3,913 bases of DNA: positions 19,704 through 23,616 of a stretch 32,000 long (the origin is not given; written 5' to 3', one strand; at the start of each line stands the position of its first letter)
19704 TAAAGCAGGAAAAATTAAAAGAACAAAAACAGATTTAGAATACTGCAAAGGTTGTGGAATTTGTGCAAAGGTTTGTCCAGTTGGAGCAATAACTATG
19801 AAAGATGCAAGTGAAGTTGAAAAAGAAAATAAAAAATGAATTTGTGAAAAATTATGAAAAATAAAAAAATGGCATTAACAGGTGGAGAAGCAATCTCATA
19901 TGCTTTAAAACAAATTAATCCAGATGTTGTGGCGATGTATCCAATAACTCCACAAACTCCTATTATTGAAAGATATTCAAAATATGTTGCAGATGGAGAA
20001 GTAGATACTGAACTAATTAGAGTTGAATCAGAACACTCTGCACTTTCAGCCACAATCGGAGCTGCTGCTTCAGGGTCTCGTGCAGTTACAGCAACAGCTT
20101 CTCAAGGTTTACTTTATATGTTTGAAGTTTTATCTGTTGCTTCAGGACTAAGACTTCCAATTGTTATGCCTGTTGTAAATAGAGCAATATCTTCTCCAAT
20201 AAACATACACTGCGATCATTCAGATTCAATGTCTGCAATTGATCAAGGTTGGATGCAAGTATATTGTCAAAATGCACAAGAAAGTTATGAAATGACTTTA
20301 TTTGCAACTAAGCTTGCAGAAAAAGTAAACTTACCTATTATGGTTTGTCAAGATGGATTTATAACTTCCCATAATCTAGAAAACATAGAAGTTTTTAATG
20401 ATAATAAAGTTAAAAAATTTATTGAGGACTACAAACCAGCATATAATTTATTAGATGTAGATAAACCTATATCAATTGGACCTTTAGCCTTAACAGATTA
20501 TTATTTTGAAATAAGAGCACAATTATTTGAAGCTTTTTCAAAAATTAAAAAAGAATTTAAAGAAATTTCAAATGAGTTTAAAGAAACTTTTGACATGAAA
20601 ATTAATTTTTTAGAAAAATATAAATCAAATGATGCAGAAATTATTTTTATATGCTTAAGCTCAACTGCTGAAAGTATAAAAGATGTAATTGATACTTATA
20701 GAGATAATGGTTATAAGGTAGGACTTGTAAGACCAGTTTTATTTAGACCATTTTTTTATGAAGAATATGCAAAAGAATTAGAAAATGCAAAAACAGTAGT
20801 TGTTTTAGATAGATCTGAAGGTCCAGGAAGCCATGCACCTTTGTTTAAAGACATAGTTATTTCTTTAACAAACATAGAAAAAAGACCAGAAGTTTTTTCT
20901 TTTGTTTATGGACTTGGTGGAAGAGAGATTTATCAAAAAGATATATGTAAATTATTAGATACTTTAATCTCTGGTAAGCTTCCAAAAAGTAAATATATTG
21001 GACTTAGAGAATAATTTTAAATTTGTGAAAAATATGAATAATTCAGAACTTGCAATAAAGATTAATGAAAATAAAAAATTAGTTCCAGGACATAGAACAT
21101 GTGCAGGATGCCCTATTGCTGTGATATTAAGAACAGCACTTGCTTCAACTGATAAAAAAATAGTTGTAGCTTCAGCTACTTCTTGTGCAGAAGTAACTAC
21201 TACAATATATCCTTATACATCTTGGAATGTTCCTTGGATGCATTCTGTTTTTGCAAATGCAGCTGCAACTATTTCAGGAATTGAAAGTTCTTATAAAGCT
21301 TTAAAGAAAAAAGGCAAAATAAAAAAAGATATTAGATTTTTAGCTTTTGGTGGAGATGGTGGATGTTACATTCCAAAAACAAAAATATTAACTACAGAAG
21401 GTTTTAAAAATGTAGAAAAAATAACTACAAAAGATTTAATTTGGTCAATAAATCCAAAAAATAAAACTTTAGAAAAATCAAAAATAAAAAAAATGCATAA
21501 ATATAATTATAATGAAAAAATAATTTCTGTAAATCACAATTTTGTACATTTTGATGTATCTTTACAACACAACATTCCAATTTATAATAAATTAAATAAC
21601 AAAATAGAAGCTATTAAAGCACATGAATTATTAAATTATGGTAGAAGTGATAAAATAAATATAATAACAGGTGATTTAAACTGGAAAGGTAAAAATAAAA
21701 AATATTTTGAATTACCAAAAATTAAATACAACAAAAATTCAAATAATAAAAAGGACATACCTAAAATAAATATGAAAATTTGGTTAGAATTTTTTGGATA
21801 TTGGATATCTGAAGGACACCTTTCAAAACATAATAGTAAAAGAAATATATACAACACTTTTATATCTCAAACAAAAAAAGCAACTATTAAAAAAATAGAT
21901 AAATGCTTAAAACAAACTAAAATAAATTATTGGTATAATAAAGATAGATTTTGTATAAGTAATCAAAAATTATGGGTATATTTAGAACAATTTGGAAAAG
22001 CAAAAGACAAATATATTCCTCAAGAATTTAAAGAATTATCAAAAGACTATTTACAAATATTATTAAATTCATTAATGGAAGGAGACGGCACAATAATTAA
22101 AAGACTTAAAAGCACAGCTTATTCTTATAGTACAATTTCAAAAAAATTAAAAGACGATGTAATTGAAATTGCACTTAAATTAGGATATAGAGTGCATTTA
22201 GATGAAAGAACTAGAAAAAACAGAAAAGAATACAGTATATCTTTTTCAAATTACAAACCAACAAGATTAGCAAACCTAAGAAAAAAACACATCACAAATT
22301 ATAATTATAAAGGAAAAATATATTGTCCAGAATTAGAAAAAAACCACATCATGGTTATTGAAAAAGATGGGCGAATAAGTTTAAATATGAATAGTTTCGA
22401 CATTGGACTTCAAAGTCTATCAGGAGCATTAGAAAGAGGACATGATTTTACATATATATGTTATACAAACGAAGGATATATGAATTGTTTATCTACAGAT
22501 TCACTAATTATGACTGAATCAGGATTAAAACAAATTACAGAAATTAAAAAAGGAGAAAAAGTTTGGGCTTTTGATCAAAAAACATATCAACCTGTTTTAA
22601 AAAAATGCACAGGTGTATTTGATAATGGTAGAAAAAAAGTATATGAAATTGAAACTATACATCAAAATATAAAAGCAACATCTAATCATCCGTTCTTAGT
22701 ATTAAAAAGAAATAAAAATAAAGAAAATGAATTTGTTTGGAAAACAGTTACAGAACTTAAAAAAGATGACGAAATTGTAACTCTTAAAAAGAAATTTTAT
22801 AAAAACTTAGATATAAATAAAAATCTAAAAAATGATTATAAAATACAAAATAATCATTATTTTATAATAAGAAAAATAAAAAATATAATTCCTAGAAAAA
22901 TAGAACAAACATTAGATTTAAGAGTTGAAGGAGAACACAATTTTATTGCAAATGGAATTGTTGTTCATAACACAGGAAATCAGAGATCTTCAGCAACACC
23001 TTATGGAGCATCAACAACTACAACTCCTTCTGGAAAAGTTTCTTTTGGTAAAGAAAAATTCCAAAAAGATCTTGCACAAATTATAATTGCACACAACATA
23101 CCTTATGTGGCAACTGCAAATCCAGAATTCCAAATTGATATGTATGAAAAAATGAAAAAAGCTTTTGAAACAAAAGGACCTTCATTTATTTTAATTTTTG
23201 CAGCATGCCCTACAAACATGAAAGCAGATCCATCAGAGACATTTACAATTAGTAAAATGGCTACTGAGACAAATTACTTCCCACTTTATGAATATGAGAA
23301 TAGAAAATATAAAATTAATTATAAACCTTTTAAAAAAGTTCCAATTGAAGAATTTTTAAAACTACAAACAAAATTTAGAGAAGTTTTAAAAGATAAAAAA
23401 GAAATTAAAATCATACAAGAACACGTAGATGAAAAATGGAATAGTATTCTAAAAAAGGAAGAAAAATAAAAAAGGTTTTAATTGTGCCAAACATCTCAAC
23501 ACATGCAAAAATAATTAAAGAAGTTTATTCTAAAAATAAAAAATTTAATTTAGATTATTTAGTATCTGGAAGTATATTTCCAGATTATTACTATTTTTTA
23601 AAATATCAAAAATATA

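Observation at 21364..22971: Two inteins inside the ThDP-binding motif of PorB, 31 residues apart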

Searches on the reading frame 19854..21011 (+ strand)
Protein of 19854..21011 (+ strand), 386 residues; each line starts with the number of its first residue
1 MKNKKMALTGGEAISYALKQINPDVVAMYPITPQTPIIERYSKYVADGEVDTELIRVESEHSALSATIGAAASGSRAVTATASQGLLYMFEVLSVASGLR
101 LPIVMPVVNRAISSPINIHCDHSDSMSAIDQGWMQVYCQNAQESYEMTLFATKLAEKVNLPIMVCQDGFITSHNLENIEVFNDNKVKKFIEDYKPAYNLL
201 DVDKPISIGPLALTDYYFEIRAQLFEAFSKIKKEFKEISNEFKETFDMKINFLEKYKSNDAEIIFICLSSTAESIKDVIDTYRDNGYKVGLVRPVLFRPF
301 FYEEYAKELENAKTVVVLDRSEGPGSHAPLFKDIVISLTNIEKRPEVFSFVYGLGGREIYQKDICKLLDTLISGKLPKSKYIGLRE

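Call 33: search_protein_families(library=pfam, proteins=[window:19854-21011:+], max_evalue=0.001)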
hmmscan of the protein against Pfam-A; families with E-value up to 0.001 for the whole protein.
window:19854-21011:+ (386 aa): 2 families
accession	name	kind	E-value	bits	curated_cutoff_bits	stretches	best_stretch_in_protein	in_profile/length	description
PF01855.24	POR_N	-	2.5e-74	250.3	27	1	17-238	2-229/231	Pyruvate flavodoxin/ferredoxin oxidoreductase, thiamine diP-bdg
PF17147.9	PFOR_II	-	4.7e-24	85.1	27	1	261-364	1-102/102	Pyruvate:ferredoxin oxidoreductase core domain II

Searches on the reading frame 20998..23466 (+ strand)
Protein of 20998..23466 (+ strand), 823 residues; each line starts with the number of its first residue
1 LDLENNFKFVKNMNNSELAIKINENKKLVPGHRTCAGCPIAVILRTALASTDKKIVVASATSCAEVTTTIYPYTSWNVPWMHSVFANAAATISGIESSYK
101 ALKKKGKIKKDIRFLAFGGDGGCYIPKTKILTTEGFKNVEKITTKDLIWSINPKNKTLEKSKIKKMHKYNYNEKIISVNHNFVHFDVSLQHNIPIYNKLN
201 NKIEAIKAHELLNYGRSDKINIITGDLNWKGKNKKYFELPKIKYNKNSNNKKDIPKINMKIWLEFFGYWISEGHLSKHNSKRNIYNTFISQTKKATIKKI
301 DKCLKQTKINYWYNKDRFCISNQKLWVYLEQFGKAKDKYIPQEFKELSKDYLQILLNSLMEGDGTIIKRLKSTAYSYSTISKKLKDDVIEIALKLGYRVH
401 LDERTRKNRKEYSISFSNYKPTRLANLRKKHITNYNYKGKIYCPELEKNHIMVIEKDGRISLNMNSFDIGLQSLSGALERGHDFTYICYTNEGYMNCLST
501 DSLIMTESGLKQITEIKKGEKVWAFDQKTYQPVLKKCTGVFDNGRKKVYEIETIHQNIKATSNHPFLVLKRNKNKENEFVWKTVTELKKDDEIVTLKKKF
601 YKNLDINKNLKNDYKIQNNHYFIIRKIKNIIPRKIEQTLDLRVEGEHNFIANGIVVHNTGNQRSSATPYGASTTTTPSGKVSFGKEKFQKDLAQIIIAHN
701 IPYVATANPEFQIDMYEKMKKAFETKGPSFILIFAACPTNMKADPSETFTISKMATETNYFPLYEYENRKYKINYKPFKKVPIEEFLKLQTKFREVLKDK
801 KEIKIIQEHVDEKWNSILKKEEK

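Call 4: search_protein_families(library=pfam, proteins=[window:20998-23466:+], max_evalue=0.1)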
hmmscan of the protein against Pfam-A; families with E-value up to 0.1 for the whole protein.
window:20998-23466:+ (823 aa): 6 families
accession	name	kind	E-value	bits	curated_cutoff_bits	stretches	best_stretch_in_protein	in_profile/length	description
PF14890.11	Intein_splicing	-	2.7e-17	63.4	35.8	1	504-658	2-155/155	Intein splicing domain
PF14528.11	LAGLIDADG_3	-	2.5e-09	37.7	22.5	1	355-412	6-63/82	LAGLIDADG-like domain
PF02775.26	TPP_enzyme_C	-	3.4e-09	37.1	21.9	1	659-731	85-149/151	Thiamine pyrophosphate enzyme, C-terminal TPP binding domain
PF01079.26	Hint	-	1.9e-05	24.8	29.7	1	494-595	10-116/213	Hint module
PF13403.11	Hint_2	-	7.8e-05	23.5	28.4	0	497-538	2-42/147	Hint domain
PF07591.16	PT-HINT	-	0.00013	22.6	27.7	1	503-569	1-72/137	Pretoxin HINT domain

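Call 5: search_protein_families(library=ncbifam, proteins=[window:20998-23466:+], max_evalue=0.1)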
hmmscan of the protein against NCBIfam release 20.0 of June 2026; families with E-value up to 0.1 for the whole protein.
window:20998-23466:+ (823 aa): 10 families
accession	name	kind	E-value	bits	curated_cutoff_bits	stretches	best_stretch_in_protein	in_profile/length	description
NF008819.1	PRK11865.1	equivalog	2.2e-93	312.8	405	3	657-817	132-296/300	pyruvate synthase subunit PorB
NF008818.0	PRK11864.1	subfamily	2.6e-79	266.5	405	3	658-822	134-297/300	3-methyl-2-oxobutanoate dehydrogenase subunit beta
NF045792.1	OxalOxredbeta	equivalog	4.7e-64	216.4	590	3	657-816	142-302/311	oxalate oxidoreductase subunit beta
NF045766.1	PhenlGlyoxDHPadI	equivalog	6.7e-50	170.1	700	3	657-817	272-433/443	NADH-dependent phenylglyoxylate dehydrogenase subunit beta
NF005852.0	PRK07773.1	equivalog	3.4e-21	75.3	780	3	497-594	398-491/886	replicative DNA helicase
NF038098.1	GyrA_w_intein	exception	1.2e-10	40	1850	2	334-424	318-406/1232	intein-containing DNA gyrase subunit A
TIGR01443.1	intein_Cterm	domain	5.6e-08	32.8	15.6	1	640-659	4-24/24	intein C-terminal splicing region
TIGR01445.1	intein_Nterm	domain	2.7e-06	28.3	24.5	1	497-568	1-83/83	intein N-terminal splicing region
NF008820.0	PRK11866.1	equivalog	0.00013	21.5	402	1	650-818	119-283/287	2-oxoacid ferredoxin oxidoreductase subunit beta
NF007072.0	PRK09519.1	equivalog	0.0015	16.9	1024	1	613-660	649-693/790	intein-containing recombinase RecA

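Call 9: find_homologous_proteins(query=window:20998-23466:+, max_evalue=0.00001)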
Query window:20998-23466:+ (823 aa): 284 proteins with E <= 0.00001 among 8000 candidates; the best 120 are listed.
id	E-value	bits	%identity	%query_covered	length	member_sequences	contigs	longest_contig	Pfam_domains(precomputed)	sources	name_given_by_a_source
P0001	0.0e+0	1355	76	72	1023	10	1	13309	PF02775.27,PF14528.12,PF14890.12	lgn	-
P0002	0.0e+0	1044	75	60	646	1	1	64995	PF02775.27,PF14528.12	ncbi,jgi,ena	jgi:pyruvate/2-oxoacid:ferredoxin oxidoreductase beta subunit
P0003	7.8e-288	975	68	59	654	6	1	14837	PF02775.27,PF14528.12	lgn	-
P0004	3.1e-249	847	62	59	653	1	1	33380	PF02775.27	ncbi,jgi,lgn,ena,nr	ncbi:MAG: hypothetical protein KJ674_03660 [Nanoarchaeota archaeon]|nr:hypothetical protein [Nanoarc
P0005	4.9e-225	767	60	57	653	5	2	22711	PF02775.27,PF14528.12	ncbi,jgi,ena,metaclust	metaclust:\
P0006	1.4e-224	766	60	57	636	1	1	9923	PF02775.27,PF14528.12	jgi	-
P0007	3.8e-224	765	75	25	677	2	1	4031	PF02775.27,PF14528.12,PF14890.12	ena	-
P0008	3.2e-219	748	74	25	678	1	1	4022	PF02775.27,PF14528.12,PF14890.12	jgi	jgi:pyruvate/2-oxoacid:ferredoxin oxidoreductase beta subunit/intein/homing endonuclease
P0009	3.9e-219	748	73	25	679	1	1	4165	PF02775.27,PF14528.12,PF14890.12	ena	-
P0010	1.8e-215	736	73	25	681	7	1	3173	PF02775.27,PF14528.12,PF14890.12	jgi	-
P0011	1.4e-214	733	71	26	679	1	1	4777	PF02775.27,PF14528.12,PF14890.12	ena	-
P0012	4.7e-209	715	60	58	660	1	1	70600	PF02775.27,PF14528.12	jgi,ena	-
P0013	9.9e-208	710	56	57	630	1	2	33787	PF02775.27,PF14528.12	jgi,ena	-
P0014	4.4e-202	692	67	26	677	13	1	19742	PF02775.27,PF14528.12,PF14890.12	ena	-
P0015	1.6e-200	686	67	26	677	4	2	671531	PF02775.27,PF14528.12,PF14890.12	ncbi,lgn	-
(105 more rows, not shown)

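Call 31: find_encoding_contigs(protein=window:21034-23466:+, flank=3000, max_places=4)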
Protein window:21034-23466:+ (811 aa): no gene with exactly this product is on record in the collection.
